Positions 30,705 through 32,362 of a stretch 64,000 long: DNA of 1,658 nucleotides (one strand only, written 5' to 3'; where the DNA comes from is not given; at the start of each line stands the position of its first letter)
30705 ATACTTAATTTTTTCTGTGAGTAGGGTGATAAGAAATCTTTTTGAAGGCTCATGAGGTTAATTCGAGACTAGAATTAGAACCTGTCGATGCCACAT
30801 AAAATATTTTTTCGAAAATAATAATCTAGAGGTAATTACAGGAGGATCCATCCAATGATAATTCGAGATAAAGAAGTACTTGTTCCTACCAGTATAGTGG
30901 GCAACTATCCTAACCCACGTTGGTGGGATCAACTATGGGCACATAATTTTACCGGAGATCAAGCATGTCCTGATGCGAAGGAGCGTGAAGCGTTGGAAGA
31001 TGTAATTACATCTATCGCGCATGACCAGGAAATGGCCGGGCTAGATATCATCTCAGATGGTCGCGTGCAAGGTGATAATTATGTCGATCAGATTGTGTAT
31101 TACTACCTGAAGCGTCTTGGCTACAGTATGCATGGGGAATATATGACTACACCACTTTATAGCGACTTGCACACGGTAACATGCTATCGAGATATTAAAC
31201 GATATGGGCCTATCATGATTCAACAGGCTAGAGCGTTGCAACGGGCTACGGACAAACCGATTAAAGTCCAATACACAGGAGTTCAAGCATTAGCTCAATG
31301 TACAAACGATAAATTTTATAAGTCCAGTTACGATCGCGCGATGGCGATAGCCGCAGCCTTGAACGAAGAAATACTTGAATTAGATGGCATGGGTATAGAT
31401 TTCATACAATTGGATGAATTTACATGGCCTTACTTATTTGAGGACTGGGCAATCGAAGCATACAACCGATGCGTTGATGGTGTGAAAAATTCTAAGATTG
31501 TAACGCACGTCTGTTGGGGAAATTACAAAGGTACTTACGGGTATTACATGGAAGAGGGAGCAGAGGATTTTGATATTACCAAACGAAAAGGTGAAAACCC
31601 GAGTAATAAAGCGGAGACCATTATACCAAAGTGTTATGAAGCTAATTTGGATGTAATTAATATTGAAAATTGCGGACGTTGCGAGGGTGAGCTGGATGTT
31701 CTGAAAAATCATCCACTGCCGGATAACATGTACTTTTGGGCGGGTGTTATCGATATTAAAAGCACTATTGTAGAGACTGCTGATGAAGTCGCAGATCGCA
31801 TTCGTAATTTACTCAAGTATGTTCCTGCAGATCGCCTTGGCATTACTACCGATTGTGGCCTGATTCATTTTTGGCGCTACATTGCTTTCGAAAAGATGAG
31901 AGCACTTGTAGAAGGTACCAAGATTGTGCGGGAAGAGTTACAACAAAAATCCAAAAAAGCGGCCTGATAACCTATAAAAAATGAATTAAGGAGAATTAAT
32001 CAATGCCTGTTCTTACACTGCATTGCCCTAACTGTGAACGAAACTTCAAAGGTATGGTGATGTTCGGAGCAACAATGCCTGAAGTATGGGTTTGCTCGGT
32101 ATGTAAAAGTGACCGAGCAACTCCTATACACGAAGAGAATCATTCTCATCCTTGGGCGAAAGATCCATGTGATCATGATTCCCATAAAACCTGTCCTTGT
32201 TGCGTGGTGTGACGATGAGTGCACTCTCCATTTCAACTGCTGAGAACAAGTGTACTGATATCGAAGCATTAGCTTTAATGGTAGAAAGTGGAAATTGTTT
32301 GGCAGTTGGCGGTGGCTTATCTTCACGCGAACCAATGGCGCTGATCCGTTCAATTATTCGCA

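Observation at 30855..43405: Operon combining the bacterial-type coenzyme M biosynthesis gene set with a MetE-like Zn alkyltransferase and a thioether-processing toolkit, on a mobile island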

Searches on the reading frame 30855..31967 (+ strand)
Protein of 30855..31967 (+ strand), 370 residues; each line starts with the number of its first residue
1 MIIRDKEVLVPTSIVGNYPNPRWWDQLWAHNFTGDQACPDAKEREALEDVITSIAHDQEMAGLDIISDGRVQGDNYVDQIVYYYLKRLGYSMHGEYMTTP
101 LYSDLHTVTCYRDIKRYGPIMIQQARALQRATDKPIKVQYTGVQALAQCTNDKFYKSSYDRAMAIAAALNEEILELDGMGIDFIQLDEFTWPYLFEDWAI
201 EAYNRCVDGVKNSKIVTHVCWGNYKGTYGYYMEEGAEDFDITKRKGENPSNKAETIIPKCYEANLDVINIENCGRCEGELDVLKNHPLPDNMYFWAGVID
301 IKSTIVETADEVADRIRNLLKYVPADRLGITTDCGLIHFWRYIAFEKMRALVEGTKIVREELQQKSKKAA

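Call 4: search_protein_families(library=ncbifam, proteins=[window:30855-31967:+], max_evalue=0.00001)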
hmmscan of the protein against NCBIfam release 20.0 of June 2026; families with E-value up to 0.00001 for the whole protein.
window:30855-31967:+ (370 aa): 8 families
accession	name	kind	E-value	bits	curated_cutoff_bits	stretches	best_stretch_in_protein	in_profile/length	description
NF003317.0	PRK04326.1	equivalog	3.4e-55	187.6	406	2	6-241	5-236/340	methionine synthase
NF006589.0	PRK09121.1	equivalog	6.1e-48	163.6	392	1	7-363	2-341/342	methionine synthase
NF003556.0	PRK05222.1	equivalog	2.6e-21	76.2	541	2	10-225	420-642/750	5-methyltetrahydropteroyltriglutamate--homocysteine S-methyltransferase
NF002119.0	PRK00957.1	equivalog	5.4e-21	75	258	2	11-222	3-199/306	methionine synthase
TIGR01371.1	met_syn_B12ind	equivalog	6.1e-20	71.8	929.95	2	10-225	426-648/754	5-methyltetrahydropteroyltriglutamate--homocysteine S-methyltransferase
NF002272.0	PRK01207.1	equivalog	1.8e-14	53.7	399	1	113-225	98-219/343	methionine synthase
NF004875.0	PRK06233.1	equivalog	4e-11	42.3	576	0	277-336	283-343/373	vitamin B12 independent methionine synthase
NF005085.0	PRK06520.1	subfamily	4.7e-06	26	313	0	214-336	236-339/368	5-methyltetrahydropteroyltriglutamate--homocysteine S-methyltransferase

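Call 5: search_protein_families(library=pfam, proteins=[window:30855-31967:+], max_evalue=0.001)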
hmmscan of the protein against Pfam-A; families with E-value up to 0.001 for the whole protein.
window:30855-31967:+ (370 aa): 1 family
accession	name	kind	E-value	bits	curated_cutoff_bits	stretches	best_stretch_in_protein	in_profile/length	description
PF01717.24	Meth_synt_2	-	5.2e-27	95.4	21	2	253-355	222-322/324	Cobalamin-independent synthase, Catalytic domain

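Call 12: find_homologous_proteins(query=window:30855-31967:+, max_evalue=1e-10)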
Query window:30855-31967:+ (370 aa): 1155 proteins with E <= 1e-10 among 2988 candidates; the best 120 are listed.
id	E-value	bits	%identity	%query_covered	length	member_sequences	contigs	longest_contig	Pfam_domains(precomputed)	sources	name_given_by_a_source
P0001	1.2e-231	787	89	100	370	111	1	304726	PF01717.25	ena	-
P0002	8.1e-161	553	65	98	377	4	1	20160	PF01717.25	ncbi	-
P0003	2.9e-160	552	65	100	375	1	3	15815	PF01717.25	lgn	-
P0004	1.7e-159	549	63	100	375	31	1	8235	PF01717.25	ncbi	-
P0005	2.2e-159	549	62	99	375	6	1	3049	PF01717.25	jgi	jgi:5-methyltetrahydropteroyltriglutamate--homocysteine methyltransferase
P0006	3.9e-159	548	65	98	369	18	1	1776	PF01717.25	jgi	jgi:methionine synthase II (cobalamin-independent)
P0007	5.0e-159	548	64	98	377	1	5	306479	PF01717.25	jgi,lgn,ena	jgi:methionine synthase II (cobalamin-independent)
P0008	6.2e-159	547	64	99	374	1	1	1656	PF01717.25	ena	-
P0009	2.5e-158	545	64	100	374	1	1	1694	PF01717.25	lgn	-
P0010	2.5e-158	545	64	98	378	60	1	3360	PF01717.25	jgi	jgi:5-methyltetrahydropteroyltriglutamate--homocysteine methyltransferase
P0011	2.7e-158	545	64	98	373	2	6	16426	PF01717.25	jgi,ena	-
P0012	3.0e-158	545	62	99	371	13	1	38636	PF01717.25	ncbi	ncbi:MAG: cobalamin-independent methionine synthase II family protein [Anaerolineae bacterium]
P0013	4.9e-158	544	63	99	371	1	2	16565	PF01717.25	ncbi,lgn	-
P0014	8.6e-158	544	64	99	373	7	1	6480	PF01717.25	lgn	-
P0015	1.2e-157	543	64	99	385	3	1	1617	PF01717.25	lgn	-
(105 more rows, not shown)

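Call 18: find_encoding_contigs(protein=window:30855-31967:+, flank=10000, max_places=4)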
Protein window:30855-31967:+ (370 aa): no gene with exactly this product is on record in the collection.

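Call 19: find_encoding_contigs(protein=P0001, flank=10000, max_places=4)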
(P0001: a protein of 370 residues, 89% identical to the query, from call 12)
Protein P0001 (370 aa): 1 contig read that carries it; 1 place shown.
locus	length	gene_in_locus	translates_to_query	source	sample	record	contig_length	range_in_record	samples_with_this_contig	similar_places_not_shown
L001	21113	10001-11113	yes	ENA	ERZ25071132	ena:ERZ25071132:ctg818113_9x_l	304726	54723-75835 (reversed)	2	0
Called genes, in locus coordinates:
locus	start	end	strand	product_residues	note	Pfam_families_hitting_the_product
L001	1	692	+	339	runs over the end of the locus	PF04613:LpxD, PF25247:LbH_GLGC (faint), PF25084:LbH_EIF2B (weak), PF25087:GMPPB_C (faint), PF00132:Hexapep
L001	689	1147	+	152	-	PF22817:ApeP-like, PF07977:FabA, PF22818:ApeI-like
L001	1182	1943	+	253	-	PF00132:Hexapep (weak), PF25087:GMPPB_C (weak), PF00132:Hexapep, PF13720:Acetyltransf_11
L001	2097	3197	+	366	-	PF13776:DUF4172, PF02661:Fic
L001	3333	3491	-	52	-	-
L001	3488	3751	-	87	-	-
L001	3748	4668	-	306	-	PF01555:N6_N4_Mtase, PF01844:HNH, PF14279:HNH_5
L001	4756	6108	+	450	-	PF13384:HTH_23 (weak), PF13518:HTH_28, PF13551:HTH_29, PF13565:HTH_32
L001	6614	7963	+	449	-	PF01134:GIDA, PF01262:AlaDh_PNT_C (faint), PF01266:DAO (faint), PF07992:Pyr_redox_2, PF13738:Pyr_redox_3, PF13434:Lys_Orn_oxgnase (weak), PF00070:Pyr_redox, PF02852:Pyr_redox_dim, +3 more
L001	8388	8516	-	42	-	-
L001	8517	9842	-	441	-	PF13701:DDE_Tnp_1_4 (weak)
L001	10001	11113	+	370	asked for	PF01717:Meth_synt_2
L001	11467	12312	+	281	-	PF01144:CoA_trans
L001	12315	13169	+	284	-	PF01144:CoA_trans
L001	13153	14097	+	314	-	PF24830:DUF7714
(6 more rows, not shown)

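Call 40: search_solved_structures(query=window:30855-31967:+, max_evalue=0.001, show_alignments=1)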
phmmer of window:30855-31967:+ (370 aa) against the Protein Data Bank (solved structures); distinct sequences matched with E-value up to 0.001: 11.
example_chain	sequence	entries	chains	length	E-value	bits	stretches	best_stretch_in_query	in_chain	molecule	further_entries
3rpd_A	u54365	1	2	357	2.7e-38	135.4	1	7-362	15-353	Methionine synthase (B12-independent)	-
1u1h_A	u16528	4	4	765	1.4e-15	60.6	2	10-225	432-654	5-methyltetrahydropteroyltriglutamate--homocysteine methyltransferase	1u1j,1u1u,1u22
1t7l_A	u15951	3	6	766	5.4e-15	58.6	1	9-246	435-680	5-methyltetrahydropteroyltriglutamate--homocysteine methyltransferase | 5-methyltetrahydropteroyltriglutamate-homocysteine methyltransferase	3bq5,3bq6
1xdj_A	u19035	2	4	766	5.7e-15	58.6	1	9-246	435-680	5-methyltetrahydropteroyltriglutamate--homocysteine methyltransferase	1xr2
1xpg_A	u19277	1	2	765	7.8e-15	58.1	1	9-232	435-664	5-methyltetrahydropteroyltriglutamate--homocysteine methyltransferase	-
4ztx_A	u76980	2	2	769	1.3e-13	54.1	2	9-226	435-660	Cobalamin-Independent Methionine synthase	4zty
3ppf_A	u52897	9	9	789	1.8e-12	50.4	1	9-228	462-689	5-methyltetrahydropteroyltriglutamate--homocysteine methyltransferase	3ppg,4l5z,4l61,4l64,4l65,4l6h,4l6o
3ppc_A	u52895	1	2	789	1.8e-12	50.4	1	9-228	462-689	5-methyltetrahydropteroyltriglutamate--homocysteine methyltransferase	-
3pph_A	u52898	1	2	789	1.8e-12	50.4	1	9-228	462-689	5-methyltetrahydropteroyltriglutamate--homocysteine methyltransferase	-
2nq5_A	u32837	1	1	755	2.1e-11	46.8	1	9-224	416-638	5-methyltetrahydropteroyltriglutamate--homocysteine methyltransferase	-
3l7r_A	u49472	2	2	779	4.3e-11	45.8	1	9-224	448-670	5-methyltetrahydropteroyltriglutamate--homocysteine methyltransferase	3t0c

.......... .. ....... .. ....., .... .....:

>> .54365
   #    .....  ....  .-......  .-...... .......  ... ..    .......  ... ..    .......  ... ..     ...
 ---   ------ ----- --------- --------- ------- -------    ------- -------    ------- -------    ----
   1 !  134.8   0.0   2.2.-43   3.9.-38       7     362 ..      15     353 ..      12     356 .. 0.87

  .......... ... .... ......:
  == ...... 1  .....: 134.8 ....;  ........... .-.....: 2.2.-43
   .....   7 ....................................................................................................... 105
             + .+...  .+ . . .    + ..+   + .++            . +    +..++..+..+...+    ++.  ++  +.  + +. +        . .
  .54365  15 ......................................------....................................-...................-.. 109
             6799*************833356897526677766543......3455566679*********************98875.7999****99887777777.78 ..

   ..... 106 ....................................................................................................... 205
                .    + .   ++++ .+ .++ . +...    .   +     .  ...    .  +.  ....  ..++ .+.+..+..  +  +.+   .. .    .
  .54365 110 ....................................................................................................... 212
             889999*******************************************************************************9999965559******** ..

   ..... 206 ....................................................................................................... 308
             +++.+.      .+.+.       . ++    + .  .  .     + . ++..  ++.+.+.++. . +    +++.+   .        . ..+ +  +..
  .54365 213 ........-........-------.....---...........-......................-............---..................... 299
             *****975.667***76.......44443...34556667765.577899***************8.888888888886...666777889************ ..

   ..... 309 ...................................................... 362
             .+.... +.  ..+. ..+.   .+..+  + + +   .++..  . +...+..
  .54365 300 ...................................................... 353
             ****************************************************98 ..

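Call 54: search_dna_similar(query=window:30855-31967:+, collection=plasmids, mode=protein, max_evalue=1e-30, max_rows=25)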
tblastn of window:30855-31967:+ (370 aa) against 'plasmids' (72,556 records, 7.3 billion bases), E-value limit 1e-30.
Records with a match: 129; places in all: 133; records where one place covers at least 80% of the query: 129.
Best place of each record, by identity: 60-80% 1; <60% 128.
By first word of the organism name: Pantoea 66; Acinetobacter 26; Rahnella 10; Rhodococcus 8; Paracoccus 3; Duffyella 3; Pseudoalteromonas 2; Xanthobacter 1; Nocardioides 1; Mycolicibacterium 1; and 8 more.
By predicted mobility (MOB-suite, as given by PLSDB): non-mobilizable 96; mobilizable 29; conjugative 4.
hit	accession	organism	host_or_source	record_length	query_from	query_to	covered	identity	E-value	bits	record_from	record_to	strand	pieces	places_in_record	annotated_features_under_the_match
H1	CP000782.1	Xanthobacter autotrophicus Py2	-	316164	1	359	97%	64.2%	2e-140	447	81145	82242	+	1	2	2-hydroxypropyl-CoM lyase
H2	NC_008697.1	Nocardioides sp. JS614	-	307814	1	365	99%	45.8%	8e-90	302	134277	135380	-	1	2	cobalamin-independent methionine synthase II family protein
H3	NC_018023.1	Mycolicibacterium chubuense NBB4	-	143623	1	363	98%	45.4%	2e-84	286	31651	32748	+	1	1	cobalamin-independent methionine synthase II family protein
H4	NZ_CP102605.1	Pantoea sp. SOD02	cell culture,urban freshwater stream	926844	9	365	96%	31.3%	9e-34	140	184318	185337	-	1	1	methionine synthase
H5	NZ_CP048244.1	Ewingella americana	Flammulina filiformis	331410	9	365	96%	31.3%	3e-33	138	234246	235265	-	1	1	methionine synthase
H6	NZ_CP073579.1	Photobacterium sp. GJ3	-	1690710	9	365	96%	31.1%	2e-35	144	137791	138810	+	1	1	record has no annotation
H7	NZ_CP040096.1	Pantoea sp. SO10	whole organism,soil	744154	9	362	96%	31.2%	3e-33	138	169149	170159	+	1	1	methionine synthase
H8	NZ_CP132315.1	Shinella oryzae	Homo sapiens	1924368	9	362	96%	31.2%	7e-32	134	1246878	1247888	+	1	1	none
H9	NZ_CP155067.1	Pantoea sp. BRR-3P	single cell,Elaeagnus umbellata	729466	9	365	96%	30.7%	5e-34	140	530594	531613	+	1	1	methionine synthase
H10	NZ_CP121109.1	Pantoea sp. X85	metagenomic assembly,rabbit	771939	9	365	96%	30.7%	5e-33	137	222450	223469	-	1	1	methionine synthase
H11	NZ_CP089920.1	Rahnella victoriana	single cell,soil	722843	9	365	96%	30.7%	2e-32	135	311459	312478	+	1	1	methionine synthase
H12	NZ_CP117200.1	Pantoea sp. SS70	Solanum tuberosum L.,cell culture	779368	9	365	96%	30.6%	1e-33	139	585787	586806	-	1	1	methionine synthase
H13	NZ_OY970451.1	Pantoea sp. Nvir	-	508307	9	370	98%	30.0%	4e-33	138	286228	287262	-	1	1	methionine synthase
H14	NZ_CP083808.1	Pantoea agglomerans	Eucalyptus grandis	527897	9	370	98%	30.0%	4e-33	138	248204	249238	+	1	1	methionine synthase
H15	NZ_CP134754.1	Pantoea agglomerans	Allium cepa,cell culture,bulb ...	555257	7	365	97%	30.3%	4e-32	135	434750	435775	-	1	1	methionine synthase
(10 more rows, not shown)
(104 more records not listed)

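Call 76: get_annotated_region(hit=H1, flank=14000)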
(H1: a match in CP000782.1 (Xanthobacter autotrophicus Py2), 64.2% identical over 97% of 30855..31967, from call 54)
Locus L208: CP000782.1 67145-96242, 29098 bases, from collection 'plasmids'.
description: Xanthobacter autotrophicus Py2 plasmid pXAUT01, complete sequence
organism: Xanthobacter autotrophicus Py2 (NCBI taxid 78245)
taxonomy: Bacteria; Pseudomonadota; Alphaproteobacteria; Hyphomicrobiales; Xanthobacteraceae; Xanthobacter; Xanthobacter autotrophicus; Xanthobacter autotrophicus Py2
host: -; source: -; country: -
typing (MOB-suite, as given by PLSDB): conjugative; replicon rep_cluster_649; relaxase MOBQ; mating-pair formation MPF_T
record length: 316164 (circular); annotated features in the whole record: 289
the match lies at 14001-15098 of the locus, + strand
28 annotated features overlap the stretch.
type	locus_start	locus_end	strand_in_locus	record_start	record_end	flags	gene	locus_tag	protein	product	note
CDS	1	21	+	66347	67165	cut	-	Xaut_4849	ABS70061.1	protein of unknown function DUF344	-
CDS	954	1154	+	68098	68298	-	-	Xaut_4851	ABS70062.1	transposase IS3/IS911 family protein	-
CDS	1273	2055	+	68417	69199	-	-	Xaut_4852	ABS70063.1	Integrase catalytic region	-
CDS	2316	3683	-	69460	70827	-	-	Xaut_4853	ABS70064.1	hypothetical protein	-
CDS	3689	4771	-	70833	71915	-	-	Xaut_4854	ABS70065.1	hypothetical protein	-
CDS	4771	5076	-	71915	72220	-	-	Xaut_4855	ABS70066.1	hypothetical protein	-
CDS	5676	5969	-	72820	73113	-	-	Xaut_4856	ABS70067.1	conserved hypothetical protein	-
CDS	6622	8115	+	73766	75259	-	-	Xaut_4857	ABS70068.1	methane/phenol/toluene hydroxylase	-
CDS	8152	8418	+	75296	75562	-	-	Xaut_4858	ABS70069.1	Toluene-4-monooxygenase system B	-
CDS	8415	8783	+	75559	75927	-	-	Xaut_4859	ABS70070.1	Rieske (2Fe-2S) domain protein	-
CDS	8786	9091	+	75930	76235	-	-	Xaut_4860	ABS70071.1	monooxygenase component MmoB/DmpM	-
CDS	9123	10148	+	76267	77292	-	-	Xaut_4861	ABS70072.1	methane/phenol/toluene hydroxylase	-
CDS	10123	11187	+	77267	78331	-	-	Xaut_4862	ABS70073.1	Oxidoreductase FAD-binding domain protein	-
CDS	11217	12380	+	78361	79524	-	-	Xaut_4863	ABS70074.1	aldehyde dehydrogenase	-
CDS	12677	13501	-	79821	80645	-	-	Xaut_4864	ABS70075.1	DNA binding domain, excisionase family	-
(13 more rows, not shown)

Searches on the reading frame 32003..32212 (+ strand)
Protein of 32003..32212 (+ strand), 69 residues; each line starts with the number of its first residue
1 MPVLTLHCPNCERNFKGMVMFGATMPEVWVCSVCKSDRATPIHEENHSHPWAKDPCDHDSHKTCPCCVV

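Call 46: search_protein_families(library=pfam, proteins=[window:32003-32212:+], max_evalue=1)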
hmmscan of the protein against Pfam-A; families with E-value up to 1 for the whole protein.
window:32003-32212:+ (69 aa): 2 families
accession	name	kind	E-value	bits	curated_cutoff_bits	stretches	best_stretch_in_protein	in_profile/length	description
PF09723.15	Zn_ribbon_8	-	0.00024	21.5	34.4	1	1-38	1-36/41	Zinc ribbon domain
PF25206.1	DUF7836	-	0.039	14.2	26.7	1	4-40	6-42/59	Domain of unknown function (DUF7836)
